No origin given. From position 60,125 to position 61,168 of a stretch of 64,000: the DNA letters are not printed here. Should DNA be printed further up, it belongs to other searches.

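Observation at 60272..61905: Candidate novel two-gene module: a short HipA-family kinase translationally coupled to an uncharacterised 248-aa partner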

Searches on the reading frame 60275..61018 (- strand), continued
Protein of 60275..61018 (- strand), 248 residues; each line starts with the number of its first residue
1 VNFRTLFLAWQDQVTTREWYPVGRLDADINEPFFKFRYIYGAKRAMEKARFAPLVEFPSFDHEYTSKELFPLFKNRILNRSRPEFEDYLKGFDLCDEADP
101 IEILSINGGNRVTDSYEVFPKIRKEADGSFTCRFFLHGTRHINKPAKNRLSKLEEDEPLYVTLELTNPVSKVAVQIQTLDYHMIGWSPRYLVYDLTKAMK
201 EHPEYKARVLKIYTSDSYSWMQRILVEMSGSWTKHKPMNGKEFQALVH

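Call 28: search_protein_families(library=pfam, proteins=[L028:4373-4996:+, L031:4296-4964:+, L072:4365-4979:+, L006:3944-4855:+, L012:3660-4553:+, L015:3776-4948:+, L032:1925-4903:+, L029:4373-4801:+, L051:4541-4876:+, L019:4732-4953:+], max_evalue=0.01)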
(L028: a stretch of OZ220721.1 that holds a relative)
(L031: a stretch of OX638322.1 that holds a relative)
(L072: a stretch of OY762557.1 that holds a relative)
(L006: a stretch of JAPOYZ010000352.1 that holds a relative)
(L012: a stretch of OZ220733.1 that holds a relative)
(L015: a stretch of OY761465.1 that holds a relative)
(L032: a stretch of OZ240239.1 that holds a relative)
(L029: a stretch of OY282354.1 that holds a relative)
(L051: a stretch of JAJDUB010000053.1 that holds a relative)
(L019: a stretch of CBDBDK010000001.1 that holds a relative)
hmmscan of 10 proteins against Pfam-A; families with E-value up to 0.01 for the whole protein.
L028:4373-4996:+ (208 aa): 1 family
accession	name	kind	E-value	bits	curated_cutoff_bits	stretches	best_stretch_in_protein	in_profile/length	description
PF01936.24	NYN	-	4.4e-08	34.2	24.2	1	4-152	2-128/145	NYN domain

L031:4296-4964:+ (223 aa): 1 family
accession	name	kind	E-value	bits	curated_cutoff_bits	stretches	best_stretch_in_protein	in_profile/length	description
PF22531.2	DUF7002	-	7.3e-68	228.4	27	1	14-206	1-195/195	Family of unknown function (DUF7002)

L072:4365-4979:+ (205 aa): 1 family
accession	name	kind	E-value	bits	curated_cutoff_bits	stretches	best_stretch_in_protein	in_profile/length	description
PF08937.16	ThsB_TIR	-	1.3e-23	83.7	21.2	1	42-134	1-97/100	Thoeris protein ThsB, TIR-like domain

L006:3944-4855:+ (304 aa): 19 families
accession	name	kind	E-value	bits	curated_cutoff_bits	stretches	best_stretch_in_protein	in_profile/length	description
PF14559.12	TPR_19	-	8.6e-16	58.5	25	1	198-258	2-62/68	Tetratricopeptide repeat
PF13432.12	TPR_16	-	2e-15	57.3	32.7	2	227-275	3-51/65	Tetratricopeptide repeat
PF07719.23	TPR_2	-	9.2e-13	47.7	27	0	190-219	4-33/34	Tetratricopeptide repeat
PF13428.12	TPR_14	-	9.4e-13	47.9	23.5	1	225-263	5-43/44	Tetratricopeptide repeat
PF13431.12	TPR_17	-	1.2e-10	41.2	24.4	0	176-206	2-32/34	Tetratricopeptide repeat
PF12895.13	ANAPC3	-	3.3e-09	37.3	27.2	1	200-277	2-78/82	Anaphase-promoting complex, cyclosome, subunit 3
PF23914.1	TPR_CcmH_CycH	-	6.9e-08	32.9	42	1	226-278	55-107/158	Cytochrome c-type biogenesis protein H TPR domain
PF13414.12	TPR_11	-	3.6e-07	30.2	26.8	1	228-269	1-42/42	TPR repeat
PF14561.12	TPR_20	-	6.7e-07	30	25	0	172-207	7-42/90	Tetratricopeptide repeat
PF13181.12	TPR_8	-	2e-06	28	25.7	0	188-213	2-27/34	Tetratricopeptide repeat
PF13371.12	TPR_9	-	2.1e-06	28.1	35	0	197-262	5-70/73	Tetratricopeptide repeat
PF13174.12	TPR_6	-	7.8e-06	26.6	26.3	0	125-151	7-31/33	Tetratricopeptide repeat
PF03704.23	BTAD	-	0.00014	22.7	22.1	1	215-277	56-118/146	Bacterial transcriptional activator domain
PF24575.1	TPR_Slam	-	0.0003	21.6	35.2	0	158-205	51-99/104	Surface lipoprotein assembly modifier, N-terminal TPR repeats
PF13424.12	TPR_12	-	0.00045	20.8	30.1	0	173-215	30-73/77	Tetratricopeptide repeat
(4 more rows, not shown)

L012:3660-4553:+ (298 aa): 0 families

L015:3776-4948:+ (391 aa): 0 families

L032:1925-4903:+ (993 aa): 3 families
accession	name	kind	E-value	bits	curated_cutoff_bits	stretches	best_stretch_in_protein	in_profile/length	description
PF19778.5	RE_endonuc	-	5.3e-35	120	23.4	1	874-980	2-105/108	Endonuclease domain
PF04851.21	ResIII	-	3.3e-10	40.6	22.5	1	88-220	24-133/164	Type III restriction enzyme, res subunit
PF00270.35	DEAD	-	1.9e-07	31.4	26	1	85-252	12-161/167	DEAD/DEAH box helicase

L029:4373-4801:+ (143 aa): 1 family
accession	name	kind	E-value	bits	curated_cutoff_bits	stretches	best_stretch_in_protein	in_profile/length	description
PF01850.27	PIN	-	1e-05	26.6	23.6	1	22-132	1-118/120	PIN domain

L051:4541-4876:+ (112 aa): 0 families

L019:4732-4953:+ (74 aa): 0 families

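Call 30: fold_search(model_id=the predicted structure, library=pdb)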
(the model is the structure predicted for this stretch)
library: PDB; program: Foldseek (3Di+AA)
matches with E <= 10: 564; with E <= 0.001: 2
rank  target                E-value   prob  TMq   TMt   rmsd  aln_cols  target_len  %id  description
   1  3k2y_B                3.4e-04  1.00  0.33  0.70   4.7       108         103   15  Crystal structure of protein lp_0118 from Lactobacillus plantarum,northeast structural genomics consortium target LpR9 (released 2009-11-17)
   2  3k2y_A                4.5e-04  1.00  0.30  0.63   4.3        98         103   15  Crystal structure of protein lp_0118 from Lactobacillus plantarum,northeast structural genomics consortium target LpR9 (released 2009-11-17)
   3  3k2y_D                1.0e-03  1.00  0.32  0.71   3.2        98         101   15  Crystal structure of protein lp_0118 from Lactobacillus plantarum,northeast structural genomics consortium target LpR9 (released 2009-11-17)
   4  4s0n_C                1.1e-03  1.00  0.29  0.53   5.5       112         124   14  Crystal Structure of HLTF HIRAN Domain bound to DNA (released 2015-05-27)
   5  4s0n_D                1.1e-03  1.00  0.29  0.52   5.6       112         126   14  Crystal Structure of HLTF HIRAN Domain bound to DNA (released 2015-05-27)
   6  4xzg_H                1.5e-03  1.00  0.29  0.54   5.7       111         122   14  Crystal structure of HIRAN domain of human HLTF (released 2015-04-15)
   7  6kcs_A                2.3e-03  1.00  0.29  0.55   4.1       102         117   14  Crystal structure of HIRAN domain of HLTF in complex with duplex DNA (released 2020-06-10)
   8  3k2y_C                2.6e-03  1.00  0.32  0.71   4.5       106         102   15  Crystal structure of protein lp_0118 from Lactobacillus plantarum,northeast structural genomics consortium target LpR9 (released 2009-11-17)
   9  4s0n_B                3.2e-03  1.00  0.29  0.53   4.1       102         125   14  Crystal Structure of HLTF HIRAN Domain bound to DNA (released 2015-05-27)
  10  4xzg_C                3.6e-03  1.00  0.29  0.56   4.6       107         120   15  Crystal structure of HIRAN domain of human HLTF (released 2015-04-15)
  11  5bnh_A                4.0e-03  1.00  0.29  0.53   4.0       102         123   14  Crystal structure of the HLTF HIRAN domain with a ssDNA fragment (released 2016-05-25)
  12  4s0n_A                4.7e-03  1.00  0.29  0.54   3.9       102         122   14  Crystal Structure of HLTF HIRAN Domain bound to DNA (released 2015-05-27)
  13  4xzg_A                5.3e-03  1.00  0.29  0.54   5.5       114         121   15  Crystal structure of HIRAN domain of human HLTF (released 2015-04-15)
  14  4xzg_F                5.6e-03  1.00  0.29  0.54   5.4       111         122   14  Crystal structure of HIRAN domain of human HLTF (released 2015-04-15)
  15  4xzg_G                5.9e-03  1.00  0.30  0.55   4.3       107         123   15  Crystal structure of HIRAN domain of human HLTF (released 2015-04-15)
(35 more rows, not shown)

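Call 33: search_solved_structures(query=A1, max_evalue=10, show_alignments=3)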
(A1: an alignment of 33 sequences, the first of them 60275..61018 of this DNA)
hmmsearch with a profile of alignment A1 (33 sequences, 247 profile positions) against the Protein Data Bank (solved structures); distinct sequences matched with E-value up to 10: 0.

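Call 46: find_related_loci(query=A1, collection=metagenome_contigs, flank=4000)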
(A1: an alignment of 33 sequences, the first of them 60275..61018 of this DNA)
Query A1 (248 aa) in metagenome_contigs; peptide patterns used: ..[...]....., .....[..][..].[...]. (x = any residue, [..] = any of these).
146 stretches matched a pattern; 71 encode a relative of the query (tblastn E <= 1e-3); 71 distinct loci.
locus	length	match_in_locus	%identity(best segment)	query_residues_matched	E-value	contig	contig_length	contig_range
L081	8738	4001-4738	58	1-247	1e-97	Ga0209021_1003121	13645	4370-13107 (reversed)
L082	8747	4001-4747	59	1-247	3e-97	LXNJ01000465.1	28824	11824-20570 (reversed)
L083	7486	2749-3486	57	1-247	2e-95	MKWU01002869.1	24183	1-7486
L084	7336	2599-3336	56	1-247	1e-94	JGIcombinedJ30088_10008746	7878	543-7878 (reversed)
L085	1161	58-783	56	1-243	5e-101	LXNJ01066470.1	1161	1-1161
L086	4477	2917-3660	56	1-248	5e-93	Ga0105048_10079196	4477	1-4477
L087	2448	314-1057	56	1-248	1e-95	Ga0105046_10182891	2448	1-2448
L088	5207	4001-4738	56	1-248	8e-92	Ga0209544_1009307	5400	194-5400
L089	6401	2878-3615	56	1-248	8e-92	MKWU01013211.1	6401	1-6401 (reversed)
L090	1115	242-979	56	1-247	1e-98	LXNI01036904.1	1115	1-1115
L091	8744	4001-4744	55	1-248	6e-91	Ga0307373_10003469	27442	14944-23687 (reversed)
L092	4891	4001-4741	55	1-247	1e-90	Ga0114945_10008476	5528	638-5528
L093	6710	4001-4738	53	1-246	1e-90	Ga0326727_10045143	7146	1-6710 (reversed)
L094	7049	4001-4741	55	1-247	4e-90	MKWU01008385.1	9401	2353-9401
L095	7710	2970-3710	53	1-247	2e-89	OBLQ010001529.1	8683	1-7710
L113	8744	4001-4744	52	1-248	5e-84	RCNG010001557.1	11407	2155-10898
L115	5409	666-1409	52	1-248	1e-82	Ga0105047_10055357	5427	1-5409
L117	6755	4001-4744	51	1-248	5e-82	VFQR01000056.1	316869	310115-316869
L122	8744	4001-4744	50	1-248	8e-78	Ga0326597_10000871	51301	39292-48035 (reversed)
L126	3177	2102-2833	50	5-246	5e-78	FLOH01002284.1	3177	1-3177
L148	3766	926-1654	32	6-246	2e-35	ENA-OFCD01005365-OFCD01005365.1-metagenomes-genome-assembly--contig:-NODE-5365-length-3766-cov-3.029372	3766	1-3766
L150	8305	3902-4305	61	54-247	1e-24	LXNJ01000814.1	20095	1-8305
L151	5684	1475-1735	49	160-246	1e-22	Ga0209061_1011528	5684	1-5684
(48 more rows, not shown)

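Call 47: find_related_loci(query=A1, collection=viral_contigs, flank=4000)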
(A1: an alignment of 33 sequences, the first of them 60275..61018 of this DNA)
Query A1 (248 aa) in viral_contigs; peptide patterns used: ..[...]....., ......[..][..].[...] (x = any residue, [..] = any of these).
10 stretches matched a pattern, but none encodes a relative of the query by tblastn (E <= 1e-3).

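Call 49: search_protein_families(library=pfam, proteins=[L092:2502-3815:+, L113:3047-3937:+, L122:3279-3968:+, L126:1512-2042:+, L150:3289-3645:+, L117:3750-3980:+, L065:4102-4998:+, L016:3265-4998:+], max_evalue=0.01)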
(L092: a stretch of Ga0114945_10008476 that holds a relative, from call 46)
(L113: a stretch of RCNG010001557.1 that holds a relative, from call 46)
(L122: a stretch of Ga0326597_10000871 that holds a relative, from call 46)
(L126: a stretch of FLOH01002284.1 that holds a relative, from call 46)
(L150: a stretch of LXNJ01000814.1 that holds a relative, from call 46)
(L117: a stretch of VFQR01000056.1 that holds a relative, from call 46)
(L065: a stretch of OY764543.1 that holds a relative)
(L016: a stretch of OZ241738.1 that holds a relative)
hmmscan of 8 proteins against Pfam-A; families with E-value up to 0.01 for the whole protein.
L092:2502-3815:+ (438 aa): 1 family
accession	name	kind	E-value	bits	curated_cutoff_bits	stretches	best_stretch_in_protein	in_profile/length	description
PF01420.25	Methylase_S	-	1.9e-14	54.7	22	2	100-214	58-167/168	Type I restriction modification DNA specificity domain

L113:3047-3937:+ (297 aa): 0 families

L122:3279-3968:+ (230 aa): 1 family
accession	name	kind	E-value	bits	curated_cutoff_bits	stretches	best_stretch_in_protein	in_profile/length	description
PF14103.11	DUF4276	-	6.9e-52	176.9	30.2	1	19-228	1-192/192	Domain of unknown function (DUF4276)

L126:1512-2042:+ (177 aa): 0 families

L150:3289-3645:+ (119 aa): 0 families

L117:3750-3980:+ (77 aa): 0 families

L065:4102-4998:+ (299 aa): 0 families

L016:3265-4998:+ (578 aa): 1 family
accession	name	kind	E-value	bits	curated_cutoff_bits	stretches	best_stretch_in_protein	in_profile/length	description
PF07804.18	HipA_C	-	5.1e-12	46.3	30.5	1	304-471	5-162/213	HipA-like C-terminal domain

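Call 62: search_protein_families(library=pfam, proteins=[L115:1457-4888:+, L036:6479-9127:-, L148:2239-3753:-, L001:2480-3388:+, L061:2189-3442:+, L061:3135-3779:+, L047:6185-6661:+, L012:2556-3437:+], max_evalue=0.001)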
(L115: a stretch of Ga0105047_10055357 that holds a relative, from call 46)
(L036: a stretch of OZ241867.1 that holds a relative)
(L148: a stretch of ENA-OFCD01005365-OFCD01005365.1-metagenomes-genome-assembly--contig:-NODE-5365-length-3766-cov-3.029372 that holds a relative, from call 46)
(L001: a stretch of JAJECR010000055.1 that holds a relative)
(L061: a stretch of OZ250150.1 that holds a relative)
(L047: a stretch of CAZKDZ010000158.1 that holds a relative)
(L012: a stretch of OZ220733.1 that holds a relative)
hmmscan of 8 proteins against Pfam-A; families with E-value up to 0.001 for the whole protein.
L115:1457-4888:+ (1144 aa): 5 families
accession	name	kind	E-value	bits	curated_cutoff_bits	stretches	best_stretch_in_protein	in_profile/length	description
PF18766.7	SWI2_SNF2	-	5.7e-66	222.8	26.7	1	351-560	8-215/221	SWI2/SNF2 ATPase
PF04313.20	HSDR_N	-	1.2e-32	113.9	25.1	1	8-230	3-195/198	Type I restriction enzyme R protein N terminus (HSDR_N)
PF11867.13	T1RH-like_C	-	2.6e-23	83.4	26.8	1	806-1099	4-297/329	Type I restriction enzyme HindI endonuclease subunit-like, C-terminal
PF22679.2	T1R_D3-like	-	2.2e-19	70.9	27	1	716-784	87-157/158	Type I restriction enzyme subunit R domain 3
PF04851.21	ResIII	-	6.5e-19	68.9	22.5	1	349-500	11-162/164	Type III restriction enzyme, res subunit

L036:6479-9127:- (883 aa): 4 families
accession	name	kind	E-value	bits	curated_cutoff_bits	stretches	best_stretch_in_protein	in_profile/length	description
PF02384.22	N6_Mtase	-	5.1e-49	167.7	20.4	1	170-464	4-295/311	N-6 DNA Methylase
PF01420.25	Methylase_S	-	3.8e-29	102.5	22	2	687-841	3-147/168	Type I restriction modification DNA specificity domain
PF07669.17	Eco57I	-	0.00016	22.2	25.3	1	295-378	70-162/171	Eco57I restriction-modification methylase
PF01170.24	UPF0020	-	0.00062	20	22.3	0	202-370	20-185/197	RMKL-like, methyltransferase domain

L148:2239-3753:- (505 aa): 25 families
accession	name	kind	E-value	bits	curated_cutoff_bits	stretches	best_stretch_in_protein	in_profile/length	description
PF00515.34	TPR_1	-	3.2e-62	204.4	27.8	6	161-192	3-34/34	Tetratricopeptide repeat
PF07719.23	TPR_2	-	3.1e-56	183.3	27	5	317-349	2-34/34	Tetratricopeptide repeat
PF13414.12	TPR_11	-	7.1e-49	163.7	26.8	5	449-481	1-33/42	TPR repeat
PF13181.12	TPR_8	-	3.1e-47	155.1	25.7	3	317-348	2-33/34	Tetratricopeptide repeat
PF13371.12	TPR_9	-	4.7e-36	123.1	35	3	296-353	9-66/73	Tetratricopeptide repeat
PF13431.12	TPR_17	-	1.3e-34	115.9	24.4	2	182-214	2-34/34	Tetratricopeptide repeat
PF13432.12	TPR_16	-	2.1e-27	95.6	32.7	1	452-501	7-56/65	Tetratricopeptide repeat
PF14559.12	TPR_19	-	5.4e-25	87.9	25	1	454-502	3-51/68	Tetratricopeptide repeat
PF13424.12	TPR_12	-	1.6e-21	76.7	30.1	1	160-222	4-74/77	Tetratricopeptide repeat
PF13428.12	TPR_14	-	2.7e-20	71.3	23.5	0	445-481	4-40/44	Tetratricopeptide repeat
PF13174.12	TPR_6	-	4.2e-10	40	26.3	0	317-347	1-31/33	Tetratricopeptide repeat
PF25575.1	TPR_BSK1_C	-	4.8e-10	39.8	42.2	0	292-348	52-109/118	Serine/threonine-protein kinase BSK1-like, TPR repeats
PF23914.1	TPR_CcmH_CycH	-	1.1e-08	35.5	42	0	329-376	100-147/158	Cytochrome c-type biogenesis protein H TPR domain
PF14561.12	TPR_20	-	6.7e-07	30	25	0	178-225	7-54/90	Tetratricopeptide repeat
PF10516.15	SHNi-TPR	-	1.7e-06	27.9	21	0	204-229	12-37/38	SHNi-TPR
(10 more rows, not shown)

L001:2480-3388:+ (303 aa): 4 families
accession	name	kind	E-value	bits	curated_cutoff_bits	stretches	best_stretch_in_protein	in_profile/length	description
PF13561.12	adh_short_C2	-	1e-66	225.4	27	1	47-291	1-235/236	Enoyl-(Acyl carrier protein) reductase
PF00106.31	adh_short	-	9.3e-59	198.6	26.6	1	42-234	2-193/195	short chain dehydrogenase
PF08659.16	KR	-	1.1e-09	38.9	22.6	1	43-195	3-154/180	KR domain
PF23441.1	SDR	-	5.3e-09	36.3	27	1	43-291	10-255/258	SDR-like rossmann domain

L061:2189-3442:+ (418 aa): 0 families

L061:3135-3779:+ (215 aa): 0 families

L047:6185-6661:+ (159 aa): 2 families
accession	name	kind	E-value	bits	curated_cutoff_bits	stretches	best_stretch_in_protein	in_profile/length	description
PF07681.17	DoxX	-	3.1e-16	60.2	23.6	1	35-118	1-85/85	DoxX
PF04173.18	DoxD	-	3.9e-05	24.1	22.7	1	87-157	77-149/167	TQO small subunit DoxD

L012:2556-3437:+ (294 aa): 0 families
